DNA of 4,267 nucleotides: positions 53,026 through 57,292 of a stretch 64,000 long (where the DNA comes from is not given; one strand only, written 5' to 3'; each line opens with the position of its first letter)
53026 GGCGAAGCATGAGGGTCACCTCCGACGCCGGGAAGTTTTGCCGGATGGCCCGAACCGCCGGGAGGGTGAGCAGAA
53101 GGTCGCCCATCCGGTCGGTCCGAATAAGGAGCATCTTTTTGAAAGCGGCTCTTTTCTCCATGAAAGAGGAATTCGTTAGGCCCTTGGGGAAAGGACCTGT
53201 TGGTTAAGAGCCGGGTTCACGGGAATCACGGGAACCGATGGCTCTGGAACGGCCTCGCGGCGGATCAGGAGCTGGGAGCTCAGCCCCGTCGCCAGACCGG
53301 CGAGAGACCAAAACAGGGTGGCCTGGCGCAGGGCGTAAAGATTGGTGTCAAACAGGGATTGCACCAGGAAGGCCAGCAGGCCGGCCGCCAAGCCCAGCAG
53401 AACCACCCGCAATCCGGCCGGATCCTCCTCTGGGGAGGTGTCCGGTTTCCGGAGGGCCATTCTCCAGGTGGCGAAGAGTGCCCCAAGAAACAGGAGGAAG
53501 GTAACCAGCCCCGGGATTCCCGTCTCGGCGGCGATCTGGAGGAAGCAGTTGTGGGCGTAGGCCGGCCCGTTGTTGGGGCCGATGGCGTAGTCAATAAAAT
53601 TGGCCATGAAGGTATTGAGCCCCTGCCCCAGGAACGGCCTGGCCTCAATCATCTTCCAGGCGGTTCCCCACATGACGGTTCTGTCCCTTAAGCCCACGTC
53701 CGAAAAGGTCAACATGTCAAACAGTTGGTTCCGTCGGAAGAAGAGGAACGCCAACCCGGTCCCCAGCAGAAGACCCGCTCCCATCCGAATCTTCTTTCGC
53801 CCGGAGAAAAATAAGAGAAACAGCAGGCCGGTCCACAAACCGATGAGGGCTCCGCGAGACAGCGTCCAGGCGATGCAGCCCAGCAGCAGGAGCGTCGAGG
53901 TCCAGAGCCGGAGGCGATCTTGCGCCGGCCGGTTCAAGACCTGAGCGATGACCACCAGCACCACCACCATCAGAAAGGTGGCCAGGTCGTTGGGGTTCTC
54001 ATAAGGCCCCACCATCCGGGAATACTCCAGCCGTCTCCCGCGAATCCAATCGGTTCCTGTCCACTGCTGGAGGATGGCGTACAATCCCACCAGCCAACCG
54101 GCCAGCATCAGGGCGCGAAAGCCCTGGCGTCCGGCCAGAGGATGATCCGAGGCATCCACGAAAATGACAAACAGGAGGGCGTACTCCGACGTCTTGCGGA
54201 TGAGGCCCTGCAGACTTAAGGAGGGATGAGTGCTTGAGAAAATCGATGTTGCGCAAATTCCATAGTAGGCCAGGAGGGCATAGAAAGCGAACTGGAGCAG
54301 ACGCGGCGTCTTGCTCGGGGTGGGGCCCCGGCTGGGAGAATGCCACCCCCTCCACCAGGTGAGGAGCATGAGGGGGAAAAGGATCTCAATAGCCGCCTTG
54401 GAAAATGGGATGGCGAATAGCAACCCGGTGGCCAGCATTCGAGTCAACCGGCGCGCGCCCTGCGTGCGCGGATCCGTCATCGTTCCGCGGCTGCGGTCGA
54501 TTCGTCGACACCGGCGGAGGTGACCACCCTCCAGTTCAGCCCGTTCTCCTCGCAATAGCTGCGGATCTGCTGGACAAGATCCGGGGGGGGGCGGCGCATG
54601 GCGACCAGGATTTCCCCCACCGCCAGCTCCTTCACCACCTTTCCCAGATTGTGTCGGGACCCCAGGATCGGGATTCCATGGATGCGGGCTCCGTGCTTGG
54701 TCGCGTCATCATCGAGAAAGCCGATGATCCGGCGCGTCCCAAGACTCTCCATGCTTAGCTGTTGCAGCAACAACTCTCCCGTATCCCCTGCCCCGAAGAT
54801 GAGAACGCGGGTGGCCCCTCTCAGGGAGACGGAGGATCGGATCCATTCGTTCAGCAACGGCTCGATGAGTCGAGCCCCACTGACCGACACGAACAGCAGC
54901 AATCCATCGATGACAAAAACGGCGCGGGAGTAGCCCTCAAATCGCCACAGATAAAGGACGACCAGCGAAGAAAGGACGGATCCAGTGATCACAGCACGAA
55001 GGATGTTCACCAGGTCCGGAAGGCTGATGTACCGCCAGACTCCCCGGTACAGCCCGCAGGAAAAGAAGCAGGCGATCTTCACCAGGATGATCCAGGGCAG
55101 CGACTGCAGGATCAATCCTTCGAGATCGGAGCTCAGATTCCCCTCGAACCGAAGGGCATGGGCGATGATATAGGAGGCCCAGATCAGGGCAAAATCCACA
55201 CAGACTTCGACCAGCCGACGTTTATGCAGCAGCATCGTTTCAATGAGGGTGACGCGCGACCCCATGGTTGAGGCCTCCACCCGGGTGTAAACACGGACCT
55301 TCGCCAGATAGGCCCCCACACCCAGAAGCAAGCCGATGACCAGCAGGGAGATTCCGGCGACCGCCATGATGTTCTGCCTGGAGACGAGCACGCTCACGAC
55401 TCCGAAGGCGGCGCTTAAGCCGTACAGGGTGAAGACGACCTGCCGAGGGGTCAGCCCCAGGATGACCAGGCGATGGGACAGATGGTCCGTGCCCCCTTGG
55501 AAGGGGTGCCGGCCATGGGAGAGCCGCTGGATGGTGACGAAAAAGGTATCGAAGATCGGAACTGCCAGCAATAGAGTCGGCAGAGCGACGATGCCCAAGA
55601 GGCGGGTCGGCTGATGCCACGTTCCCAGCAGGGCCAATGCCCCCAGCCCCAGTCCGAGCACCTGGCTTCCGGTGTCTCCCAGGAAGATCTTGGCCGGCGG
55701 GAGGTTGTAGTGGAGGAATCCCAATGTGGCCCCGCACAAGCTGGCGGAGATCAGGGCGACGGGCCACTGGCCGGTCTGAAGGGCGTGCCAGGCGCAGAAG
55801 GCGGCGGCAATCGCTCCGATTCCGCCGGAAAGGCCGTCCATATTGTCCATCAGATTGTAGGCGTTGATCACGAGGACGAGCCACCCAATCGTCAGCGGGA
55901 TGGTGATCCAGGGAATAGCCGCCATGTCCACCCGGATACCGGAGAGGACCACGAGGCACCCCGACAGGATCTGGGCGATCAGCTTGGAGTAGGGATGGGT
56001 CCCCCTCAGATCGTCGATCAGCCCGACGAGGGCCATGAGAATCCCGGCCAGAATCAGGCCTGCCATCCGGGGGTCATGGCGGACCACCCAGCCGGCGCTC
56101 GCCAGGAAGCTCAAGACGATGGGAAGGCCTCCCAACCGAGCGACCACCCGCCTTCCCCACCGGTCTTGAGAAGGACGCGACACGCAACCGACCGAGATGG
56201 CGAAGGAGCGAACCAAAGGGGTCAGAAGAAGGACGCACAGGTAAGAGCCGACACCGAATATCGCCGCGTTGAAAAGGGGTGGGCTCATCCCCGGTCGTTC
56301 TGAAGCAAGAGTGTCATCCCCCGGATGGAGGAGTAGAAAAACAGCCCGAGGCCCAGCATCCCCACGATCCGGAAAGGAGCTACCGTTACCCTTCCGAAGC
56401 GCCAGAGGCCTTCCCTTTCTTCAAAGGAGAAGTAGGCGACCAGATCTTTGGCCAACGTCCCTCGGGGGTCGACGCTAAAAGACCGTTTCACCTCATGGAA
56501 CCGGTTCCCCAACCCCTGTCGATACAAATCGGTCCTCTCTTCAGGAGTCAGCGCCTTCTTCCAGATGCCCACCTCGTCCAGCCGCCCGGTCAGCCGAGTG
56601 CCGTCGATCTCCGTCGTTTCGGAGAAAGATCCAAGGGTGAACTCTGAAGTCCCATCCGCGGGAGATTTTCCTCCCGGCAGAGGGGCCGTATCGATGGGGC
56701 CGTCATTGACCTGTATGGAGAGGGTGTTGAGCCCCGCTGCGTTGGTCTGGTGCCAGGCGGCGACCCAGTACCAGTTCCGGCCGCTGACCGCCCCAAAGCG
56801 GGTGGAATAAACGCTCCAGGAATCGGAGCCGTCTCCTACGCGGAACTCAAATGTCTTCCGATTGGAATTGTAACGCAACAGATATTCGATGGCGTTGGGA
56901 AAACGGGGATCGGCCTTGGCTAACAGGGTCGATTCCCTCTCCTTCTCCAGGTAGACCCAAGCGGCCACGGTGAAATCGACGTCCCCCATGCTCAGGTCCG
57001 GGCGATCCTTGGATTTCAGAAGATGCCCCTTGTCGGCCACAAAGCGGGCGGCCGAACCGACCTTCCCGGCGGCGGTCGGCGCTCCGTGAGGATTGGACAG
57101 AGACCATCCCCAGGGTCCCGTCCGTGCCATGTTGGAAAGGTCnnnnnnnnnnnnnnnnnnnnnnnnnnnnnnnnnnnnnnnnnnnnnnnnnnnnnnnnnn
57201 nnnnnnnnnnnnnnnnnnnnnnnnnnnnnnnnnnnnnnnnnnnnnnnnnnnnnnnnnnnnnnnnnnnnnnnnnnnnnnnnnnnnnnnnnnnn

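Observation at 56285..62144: Paralogous subtilase-LamG proteins flank a UXS/GT4 pair; one is probably active and membrane-anchored, the other has lost the catalytic His/Asn/Ser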

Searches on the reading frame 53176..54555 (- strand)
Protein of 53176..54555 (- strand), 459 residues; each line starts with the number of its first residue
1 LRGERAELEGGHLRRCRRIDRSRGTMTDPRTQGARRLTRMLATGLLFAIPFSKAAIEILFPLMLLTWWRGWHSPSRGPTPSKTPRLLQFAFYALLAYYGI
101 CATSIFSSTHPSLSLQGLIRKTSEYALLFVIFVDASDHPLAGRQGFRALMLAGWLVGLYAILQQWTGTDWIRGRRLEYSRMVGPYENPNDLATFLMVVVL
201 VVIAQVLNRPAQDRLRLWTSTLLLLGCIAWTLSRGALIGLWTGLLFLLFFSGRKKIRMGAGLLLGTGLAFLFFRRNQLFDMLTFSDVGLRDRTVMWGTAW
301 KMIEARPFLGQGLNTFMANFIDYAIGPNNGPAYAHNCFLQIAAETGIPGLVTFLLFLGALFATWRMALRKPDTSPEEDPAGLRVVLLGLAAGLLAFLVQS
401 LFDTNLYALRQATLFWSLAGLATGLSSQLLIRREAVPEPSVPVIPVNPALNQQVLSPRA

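Call 3: search_protein_families(library=pfam, proteins=[window:53176-54555:-], max_evalue=0.01)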
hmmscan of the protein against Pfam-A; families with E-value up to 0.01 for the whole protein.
window:53176-54555:- (459 aa): 1 family
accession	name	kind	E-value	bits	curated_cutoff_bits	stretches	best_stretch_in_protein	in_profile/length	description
PF04932.20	Wzy_C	-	1e-21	77.7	31.7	1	221-354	3-149/149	O-Antigen ligase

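Call 82: search_protein_families(library=ncbifam, proteins=[window:53176-54555:-], max_evalue=0.00001)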
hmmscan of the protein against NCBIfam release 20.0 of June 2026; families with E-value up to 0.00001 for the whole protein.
window:53176-54555:- (459 aa): 2 families
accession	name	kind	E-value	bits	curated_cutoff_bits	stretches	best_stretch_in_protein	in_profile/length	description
TIGR00947.1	2A73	equivalog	8.3e-17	61.3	366.4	2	292-420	292-417/425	IctB family putative bicarbonate transporter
NF012031.0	PRK15487.1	equivalog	9.7e-07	28.2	277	1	89-378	67-365/404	O-antigen ligase RfaL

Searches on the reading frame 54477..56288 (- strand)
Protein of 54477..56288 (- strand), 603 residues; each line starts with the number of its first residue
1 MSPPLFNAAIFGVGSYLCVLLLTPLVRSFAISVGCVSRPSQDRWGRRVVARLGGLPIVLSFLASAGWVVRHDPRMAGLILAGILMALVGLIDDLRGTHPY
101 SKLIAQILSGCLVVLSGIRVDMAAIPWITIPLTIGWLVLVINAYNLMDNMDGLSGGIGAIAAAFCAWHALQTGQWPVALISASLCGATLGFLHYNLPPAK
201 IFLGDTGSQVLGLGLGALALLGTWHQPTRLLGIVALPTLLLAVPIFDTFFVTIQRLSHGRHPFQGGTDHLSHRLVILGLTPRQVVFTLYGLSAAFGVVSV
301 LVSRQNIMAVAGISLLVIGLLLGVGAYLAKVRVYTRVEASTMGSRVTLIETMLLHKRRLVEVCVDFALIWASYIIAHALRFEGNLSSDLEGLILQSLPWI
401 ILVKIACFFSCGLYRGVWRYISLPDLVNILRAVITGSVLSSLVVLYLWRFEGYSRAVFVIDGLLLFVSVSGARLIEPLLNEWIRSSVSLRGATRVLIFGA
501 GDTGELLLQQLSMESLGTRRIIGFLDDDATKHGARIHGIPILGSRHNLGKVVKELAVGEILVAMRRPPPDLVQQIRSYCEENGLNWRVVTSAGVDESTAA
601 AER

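Call 3: search_protein_families(library=pfam, proteins=[window:54477-56288:-], max_evalue=0.01)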
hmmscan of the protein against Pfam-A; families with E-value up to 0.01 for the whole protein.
window:54477-56288:- (603 aa): 3 families
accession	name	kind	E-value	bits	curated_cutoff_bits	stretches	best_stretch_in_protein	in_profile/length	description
PF00953.26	Glycos_transf_4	-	1.4e-33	116.6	27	1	76-222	2-159/160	Glycosyl transferase family 4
PF13727.12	CoA_binding_3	-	1.8e-09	38.3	25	1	418-587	9-172/175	CoA-binding domain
PF17836.7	PglD_N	-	0.0014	19.6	23.4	1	494-548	1-50/78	PglD N-terminal domain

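Call 82: search_protein_families(library=ncbifam, proteins=[window:54477-56288:-], max_evalue=0.00001)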
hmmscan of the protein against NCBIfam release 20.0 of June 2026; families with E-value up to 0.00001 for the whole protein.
window:54477-56288:- (603 aa): 8 families
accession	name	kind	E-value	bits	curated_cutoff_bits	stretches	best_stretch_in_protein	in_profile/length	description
NF053644.1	MraY_archaea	equivalog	1.6e-27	96.7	450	1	101-299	152-339/340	pseudomurein biosynthesis MraY family phospho-N-acetylmuramoyl-pentapeptide-transferase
TIGR02380.1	ECA_wecA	exception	1.5e-25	90.1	326.05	1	21-319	13-325/346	UDP-N-acetylglucosamine--undecaprenyl-phosphate N-acetylglucosaminephosphotransferase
TIGR03025.1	EPS_sugtrans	subfamily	2.9e-19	69.6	295.55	1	364-591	2-223/445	exopolysaccharide biosynthesis polyprenyl glycosylphosphotransferase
TIGR03023.1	WcaJ_sugtrans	equivalog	4.4e-16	59.2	410.75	1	363-590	1-227/453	undecaprenyl-phosphate glucose phosphotransferase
TIGR00445.1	mraY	equivalog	9.7e-13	48.3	192.05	1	118-228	126-251/321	phospho-N-acetylmuramoyl-pentapeptide-transferase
TIGR03022.1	WbaP_sugtrans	subfamily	1.9e-07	30.7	403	1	364-566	4-198/456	undecaprenyl-phosphate galactose phosphotransferase WbaP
TIGR03013.1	EpsB_2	subfamily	2.5e-06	26.9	393.35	1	366-564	4-193/443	TIGR03013 family XrtA/PEP-CTERM system glycosyltransferase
TIGR03570.1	NeuD_NnaD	subfamily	9.6e-06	25.3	160.8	0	495-585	2-85/202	NeuD/PglB/VioB family sugar acetyltransferase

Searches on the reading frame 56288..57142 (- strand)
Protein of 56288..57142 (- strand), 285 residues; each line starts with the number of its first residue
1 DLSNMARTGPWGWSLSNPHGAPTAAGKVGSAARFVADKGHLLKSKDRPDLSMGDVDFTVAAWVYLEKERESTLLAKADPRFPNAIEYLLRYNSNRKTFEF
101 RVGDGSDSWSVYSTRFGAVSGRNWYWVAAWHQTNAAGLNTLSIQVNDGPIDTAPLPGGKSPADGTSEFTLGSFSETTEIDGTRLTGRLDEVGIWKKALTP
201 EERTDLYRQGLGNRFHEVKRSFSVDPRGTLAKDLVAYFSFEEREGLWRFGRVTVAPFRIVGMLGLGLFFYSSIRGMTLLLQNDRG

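Call 35: find_homologous_proteins(query=A3, max_evalue=1e-8)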
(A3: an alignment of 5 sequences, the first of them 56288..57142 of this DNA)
Query A3 (5 sequences) (285 aa, profile of the alignment): 28 proteins with E <= 1e-8 among 7932 candidates.
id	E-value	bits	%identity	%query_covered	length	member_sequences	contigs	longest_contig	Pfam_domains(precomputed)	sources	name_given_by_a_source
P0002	3.3e-135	468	46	99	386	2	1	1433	PF13385.14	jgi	-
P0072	9.5e-76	273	34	74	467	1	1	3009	PF13385.14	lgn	-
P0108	8.0e-71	257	36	76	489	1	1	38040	PF13385.14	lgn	-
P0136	1.2e-54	204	38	71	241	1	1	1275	PF13385.14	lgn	-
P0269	1.4e-48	184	36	71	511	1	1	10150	PF13385.14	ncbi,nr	ncbi:MAG: LamG domain-containing protein [Candidatus Omnitrophica bacterium]|nr:LamG domain-containi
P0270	2.4e-47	180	38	70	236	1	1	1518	PF13385.14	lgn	-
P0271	1.1e-46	177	40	66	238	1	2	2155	PF13385.14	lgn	-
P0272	2.1e-46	177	29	76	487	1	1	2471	PF13385.14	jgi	jgi:hypothetical protein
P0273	1.7e-45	174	39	67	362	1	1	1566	PF13385.14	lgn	-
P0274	7.4e-45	171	36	76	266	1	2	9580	PF13385.14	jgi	jgi:hypothetical protein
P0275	1.0e-44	171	33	69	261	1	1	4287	PF13385.14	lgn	-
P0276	2.2e-44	170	39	68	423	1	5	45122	PF07589.17,PF13385.14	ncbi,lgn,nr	ncbi:MAG: PEP-CTERM sorting domain-containing protein [Candidatus Omnitrophica bacterium]|nr:PEP-CTE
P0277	2.6e-44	170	37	71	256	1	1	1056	PF13385.14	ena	-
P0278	3.3e-44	169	36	70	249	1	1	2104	PF13385.14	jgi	jgi:Concanavalin A-like lectin/glucanases superfamily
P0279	2.4e-43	167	37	72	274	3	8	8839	PF13385.14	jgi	jgi:hypothetical protein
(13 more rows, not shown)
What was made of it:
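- Related LamG proteins of Omnitrophica carry PEP-CTERM domains (P0276; call 35).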
